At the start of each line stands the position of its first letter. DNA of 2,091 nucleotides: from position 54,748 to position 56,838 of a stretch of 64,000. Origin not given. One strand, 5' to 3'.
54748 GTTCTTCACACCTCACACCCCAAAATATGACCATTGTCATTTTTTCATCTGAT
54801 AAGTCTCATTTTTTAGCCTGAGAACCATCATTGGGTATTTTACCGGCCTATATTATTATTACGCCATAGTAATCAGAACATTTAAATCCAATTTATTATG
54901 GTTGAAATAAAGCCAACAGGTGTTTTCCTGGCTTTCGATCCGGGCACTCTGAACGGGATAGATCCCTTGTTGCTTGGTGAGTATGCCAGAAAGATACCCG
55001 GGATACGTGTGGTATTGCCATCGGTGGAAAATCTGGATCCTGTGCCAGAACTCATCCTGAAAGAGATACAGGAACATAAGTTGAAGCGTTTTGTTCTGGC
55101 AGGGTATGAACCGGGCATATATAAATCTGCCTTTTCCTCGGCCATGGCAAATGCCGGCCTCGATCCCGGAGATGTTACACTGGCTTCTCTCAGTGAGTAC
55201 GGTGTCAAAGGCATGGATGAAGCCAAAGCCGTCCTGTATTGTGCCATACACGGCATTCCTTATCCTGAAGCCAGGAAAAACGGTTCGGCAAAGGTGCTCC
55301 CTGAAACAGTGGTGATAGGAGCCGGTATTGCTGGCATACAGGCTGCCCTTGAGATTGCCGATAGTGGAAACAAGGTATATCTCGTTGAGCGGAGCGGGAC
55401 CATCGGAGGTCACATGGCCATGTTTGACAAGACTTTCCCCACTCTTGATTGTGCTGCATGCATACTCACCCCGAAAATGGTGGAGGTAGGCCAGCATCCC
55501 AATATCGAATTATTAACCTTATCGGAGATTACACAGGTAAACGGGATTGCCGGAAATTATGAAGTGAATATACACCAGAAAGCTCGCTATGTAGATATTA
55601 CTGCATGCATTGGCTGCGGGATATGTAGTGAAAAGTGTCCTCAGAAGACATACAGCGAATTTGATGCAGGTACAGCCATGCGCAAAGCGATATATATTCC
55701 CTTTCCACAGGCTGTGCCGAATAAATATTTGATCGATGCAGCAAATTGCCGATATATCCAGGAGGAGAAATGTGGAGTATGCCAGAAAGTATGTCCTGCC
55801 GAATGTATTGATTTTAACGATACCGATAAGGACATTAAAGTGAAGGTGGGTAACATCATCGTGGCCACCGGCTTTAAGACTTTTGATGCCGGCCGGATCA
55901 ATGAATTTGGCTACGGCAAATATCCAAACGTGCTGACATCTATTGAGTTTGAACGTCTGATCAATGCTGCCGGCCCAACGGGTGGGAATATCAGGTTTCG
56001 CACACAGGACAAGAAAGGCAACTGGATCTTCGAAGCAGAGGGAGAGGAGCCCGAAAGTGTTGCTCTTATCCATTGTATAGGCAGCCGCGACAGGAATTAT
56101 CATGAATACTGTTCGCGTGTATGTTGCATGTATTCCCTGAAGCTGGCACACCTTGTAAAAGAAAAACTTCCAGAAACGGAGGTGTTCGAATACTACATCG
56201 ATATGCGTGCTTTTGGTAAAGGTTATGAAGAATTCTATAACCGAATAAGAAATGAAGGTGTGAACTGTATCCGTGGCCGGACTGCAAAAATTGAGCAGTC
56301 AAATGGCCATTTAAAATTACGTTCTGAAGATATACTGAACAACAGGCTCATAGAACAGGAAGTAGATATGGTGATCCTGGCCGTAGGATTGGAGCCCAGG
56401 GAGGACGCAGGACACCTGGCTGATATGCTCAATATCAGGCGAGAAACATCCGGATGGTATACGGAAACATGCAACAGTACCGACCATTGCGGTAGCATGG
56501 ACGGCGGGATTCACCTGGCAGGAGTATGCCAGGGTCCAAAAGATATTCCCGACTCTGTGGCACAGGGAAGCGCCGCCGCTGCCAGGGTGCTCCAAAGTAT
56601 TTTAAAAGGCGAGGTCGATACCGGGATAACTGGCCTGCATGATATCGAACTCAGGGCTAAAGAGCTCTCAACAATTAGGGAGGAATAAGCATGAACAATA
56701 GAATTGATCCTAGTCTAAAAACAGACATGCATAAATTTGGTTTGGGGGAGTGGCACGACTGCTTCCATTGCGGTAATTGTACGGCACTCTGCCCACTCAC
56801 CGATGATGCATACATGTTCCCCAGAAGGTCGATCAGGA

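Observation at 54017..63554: Mvh-type [NiFe]-hydrogenase operon fused to a Qmo/Hdr-like flavoprotein pair and a membrane FeS/cytochrome-b module, without HdrBC or APS-reductase partners, in a Bacteroidota-type genome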

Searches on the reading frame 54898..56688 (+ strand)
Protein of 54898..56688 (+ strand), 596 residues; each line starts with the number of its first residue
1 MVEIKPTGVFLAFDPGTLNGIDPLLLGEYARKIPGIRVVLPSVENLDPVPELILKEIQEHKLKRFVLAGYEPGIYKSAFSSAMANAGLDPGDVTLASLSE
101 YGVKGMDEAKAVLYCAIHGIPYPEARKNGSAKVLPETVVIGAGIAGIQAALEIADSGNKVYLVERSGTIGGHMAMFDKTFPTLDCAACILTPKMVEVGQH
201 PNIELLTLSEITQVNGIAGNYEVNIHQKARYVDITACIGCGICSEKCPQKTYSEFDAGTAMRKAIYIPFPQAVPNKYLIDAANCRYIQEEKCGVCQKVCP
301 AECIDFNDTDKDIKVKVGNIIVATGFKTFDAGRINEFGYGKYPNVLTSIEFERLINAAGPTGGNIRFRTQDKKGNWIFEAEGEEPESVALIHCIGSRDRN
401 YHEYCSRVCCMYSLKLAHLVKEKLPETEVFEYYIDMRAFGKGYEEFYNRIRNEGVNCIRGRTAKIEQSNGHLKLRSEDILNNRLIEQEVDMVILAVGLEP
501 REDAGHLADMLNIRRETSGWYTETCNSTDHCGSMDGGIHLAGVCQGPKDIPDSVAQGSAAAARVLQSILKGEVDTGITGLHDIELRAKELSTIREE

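Call 4: search_protein_families(library=pfam, proteins=[window:54898-56688:+])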
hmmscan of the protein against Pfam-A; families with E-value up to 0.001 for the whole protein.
window:54898-56688:+ (596 aa): 14 families
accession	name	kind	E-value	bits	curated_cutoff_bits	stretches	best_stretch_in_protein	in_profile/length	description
PF07992.20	Pyr_redox_2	-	1.4e-12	48.1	26.1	1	137-227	3-73/291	Pyridine nucleotide-disulphide oxidoreductase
PF12831.13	FAD_oxidored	-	3e-08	33.8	27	1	138-174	3-39/416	FAD dependent oxidoreductase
PF13237.11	Fer4_10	-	8.7e-07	29.2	25.5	0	232-249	4-21/53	4Fe-4S dicluster domain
PF00037.32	Fer4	-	1.9e-06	27.9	21.1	1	231-249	2-20/24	4Fe-4S binding domain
PF00890.30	FAD_binding_2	-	2e-06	27.7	20.4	1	137-174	2-39/414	FAD binding domain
PF13450.12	NAD_binding_8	-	4.4e-06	27.3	21.9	1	139-190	1-52/68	NAD(P)-binding Rossmann-like domain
PF01266.30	DAO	-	1.7e-05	25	27.9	1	137-170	2-35/353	FAD dependent oxidoreductase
PF01134.28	GIDA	-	3.4e-05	23.5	22.1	1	138-168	3-34/391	Glucose inhibited division protein A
PF00070.33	Pyr_redox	-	8.3e-05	23.5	22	1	137-178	2-40/82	Pyridine nucleotide-disulphide oxidoreductase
PF12838.12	Fer4_7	-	8.3e-05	23.4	27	1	237-302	2-51/52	4Fe-4S dicluster domain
PF13187.11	Fer4_9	-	0.00014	22.3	27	1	236-250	36-50/52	4Fe-4S dicluster domain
PF03486.20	HI0933_like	-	0.00015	21.7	50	1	136-174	2-40/244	HI0933-like protein Rossmann domain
PF13484.11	Fer4_16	-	0.00023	22.3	30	1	237-301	2-65/66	4Fe-4S double cluster binding domain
PF17179.9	Fer4_22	-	0.001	20.3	27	0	228-250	72-94/95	4Fe-4S dicluster domain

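Call 5: search_protein_families(library=ncbifam, proteins=[window:54898-56688:+])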
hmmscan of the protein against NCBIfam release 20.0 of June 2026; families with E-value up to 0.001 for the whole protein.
window:54898-56688:+ (596 aa): 50 families (the best 25 are shown)
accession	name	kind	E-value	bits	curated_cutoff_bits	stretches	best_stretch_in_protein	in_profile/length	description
NF040770.1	hetero_SS_HdrA2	exception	4.6e-169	564.1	1100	1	48-575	45-567/777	CoB-CoM heterodisulfide reductase HdrA2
NF041778.1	hetero_SS_HdrA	equivalog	1.1e-124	417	1400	1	51-571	52-573/771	ferredoxin:CoB-CoM heterodisulfide reductase subunit HdrA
NF041891.1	hdrA_Methbact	equivalog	2.1e-111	373.4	1300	1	52-571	46-559/762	ferredoxin:CoB-CoM heterodisulfide reductase subunit HdrA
NF045637.1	carotdesatCrtDProt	equivalog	2.7e-08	32.8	580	1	138-194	2-58/485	1-hydroxycarotenoid 3,4-desaturase CrtD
NF005560.0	PRK07233.1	equivalog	1.9e-07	30.3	252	1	137-178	3-44/435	hypothetical protein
TIGR03467.1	HpnE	equivalog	2.7e-07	30.3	283.05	1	138-178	2-42/430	hydroxysqualene dehydroxylase HpnE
NF042909.1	FMH_DH_FwdF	exception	1.1e-06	28.1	375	1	235-314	15-82/336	tungsten-dependent formylmethanofuran dehydrogenase subunit FwdF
TIGR02734.1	crtI_fam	subfamily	2.2e-06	26.7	238.1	1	137-194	1-59/504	phytoene desaturase family protein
NF004898.0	PRK06259.1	equivalog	4.3e-06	25.6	385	1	226-303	125-202/488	fumarate reductase (CoM/CoB) subunit TfrB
NF009410.0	PRK12771.1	subfamily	1.1e-05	24.3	516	0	137-173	141-177/566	NAD(P)-binding protein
NF058655.1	CrtID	equivalog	1.2e-05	24.4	640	1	138-180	2-44/478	bifunctional phytoene desaturase/3,4-desaturase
NF009477.0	PRK12843.1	equivalog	1.3e-05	23.9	758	1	136-175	18-57/578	FAD-dependent oxidoreductase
TIGR01372.1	soxA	subfamily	1.5e-05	23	1164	1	136-208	170-241/996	sarcosine oxidase subunit alpha family protein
TIGR03997.1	mycofact_OYE_2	equivalog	1.7e-05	23.4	793.15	1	135-178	380-423/645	mycofactocin system FadH/OYE family oxidoreductase 2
NF045599.1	bili_reduct_long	exception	2.3e-05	22.8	750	1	135-175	382-422/641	bilirubin reductase, long form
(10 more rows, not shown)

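Call 32: search_solved_structures(query=window:54898-56688:+, max_evalue=1e-10, show_alignments=1)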
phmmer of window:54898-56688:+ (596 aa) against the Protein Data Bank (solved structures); distinct sequences matched with E-value up to 1e-10: 6.
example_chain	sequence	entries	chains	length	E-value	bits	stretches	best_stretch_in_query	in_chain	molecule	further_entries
5odc_A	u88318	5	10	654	5.4e-140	470.8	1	45-575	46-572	Heterodisulfide reductase, subunit A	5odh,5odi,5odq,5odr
8rvu_a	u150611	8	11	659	1.8e-133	449.2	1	8-574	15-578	H(2):CoB-CoM heterodisulfide,ferredoxin reductase subunit A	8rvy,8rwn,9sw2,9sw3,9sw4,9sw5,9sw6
8rvv_A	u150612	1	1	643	1.8e-133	449.2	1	18-575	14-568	H(2):CoB-CoM heterodisulfide,ferredoxin reductase subunit A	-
9sfi_A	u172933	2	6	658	1.8e-132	445.9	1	7-571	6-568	CoB--CoM heterodisulfide reductase iron-sulfur subunit A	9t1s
7bkb_A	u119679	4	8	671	2.4e-118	399.3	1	29-574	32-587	CoB--CoM heterodisulfide reductase iron-sulfur subunit A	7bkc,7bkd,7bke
6tjr_A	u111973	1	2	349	6.8e-36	127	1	317-565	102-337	Fumarate reductase/succinate dehydrogenase flavoprotein domain protein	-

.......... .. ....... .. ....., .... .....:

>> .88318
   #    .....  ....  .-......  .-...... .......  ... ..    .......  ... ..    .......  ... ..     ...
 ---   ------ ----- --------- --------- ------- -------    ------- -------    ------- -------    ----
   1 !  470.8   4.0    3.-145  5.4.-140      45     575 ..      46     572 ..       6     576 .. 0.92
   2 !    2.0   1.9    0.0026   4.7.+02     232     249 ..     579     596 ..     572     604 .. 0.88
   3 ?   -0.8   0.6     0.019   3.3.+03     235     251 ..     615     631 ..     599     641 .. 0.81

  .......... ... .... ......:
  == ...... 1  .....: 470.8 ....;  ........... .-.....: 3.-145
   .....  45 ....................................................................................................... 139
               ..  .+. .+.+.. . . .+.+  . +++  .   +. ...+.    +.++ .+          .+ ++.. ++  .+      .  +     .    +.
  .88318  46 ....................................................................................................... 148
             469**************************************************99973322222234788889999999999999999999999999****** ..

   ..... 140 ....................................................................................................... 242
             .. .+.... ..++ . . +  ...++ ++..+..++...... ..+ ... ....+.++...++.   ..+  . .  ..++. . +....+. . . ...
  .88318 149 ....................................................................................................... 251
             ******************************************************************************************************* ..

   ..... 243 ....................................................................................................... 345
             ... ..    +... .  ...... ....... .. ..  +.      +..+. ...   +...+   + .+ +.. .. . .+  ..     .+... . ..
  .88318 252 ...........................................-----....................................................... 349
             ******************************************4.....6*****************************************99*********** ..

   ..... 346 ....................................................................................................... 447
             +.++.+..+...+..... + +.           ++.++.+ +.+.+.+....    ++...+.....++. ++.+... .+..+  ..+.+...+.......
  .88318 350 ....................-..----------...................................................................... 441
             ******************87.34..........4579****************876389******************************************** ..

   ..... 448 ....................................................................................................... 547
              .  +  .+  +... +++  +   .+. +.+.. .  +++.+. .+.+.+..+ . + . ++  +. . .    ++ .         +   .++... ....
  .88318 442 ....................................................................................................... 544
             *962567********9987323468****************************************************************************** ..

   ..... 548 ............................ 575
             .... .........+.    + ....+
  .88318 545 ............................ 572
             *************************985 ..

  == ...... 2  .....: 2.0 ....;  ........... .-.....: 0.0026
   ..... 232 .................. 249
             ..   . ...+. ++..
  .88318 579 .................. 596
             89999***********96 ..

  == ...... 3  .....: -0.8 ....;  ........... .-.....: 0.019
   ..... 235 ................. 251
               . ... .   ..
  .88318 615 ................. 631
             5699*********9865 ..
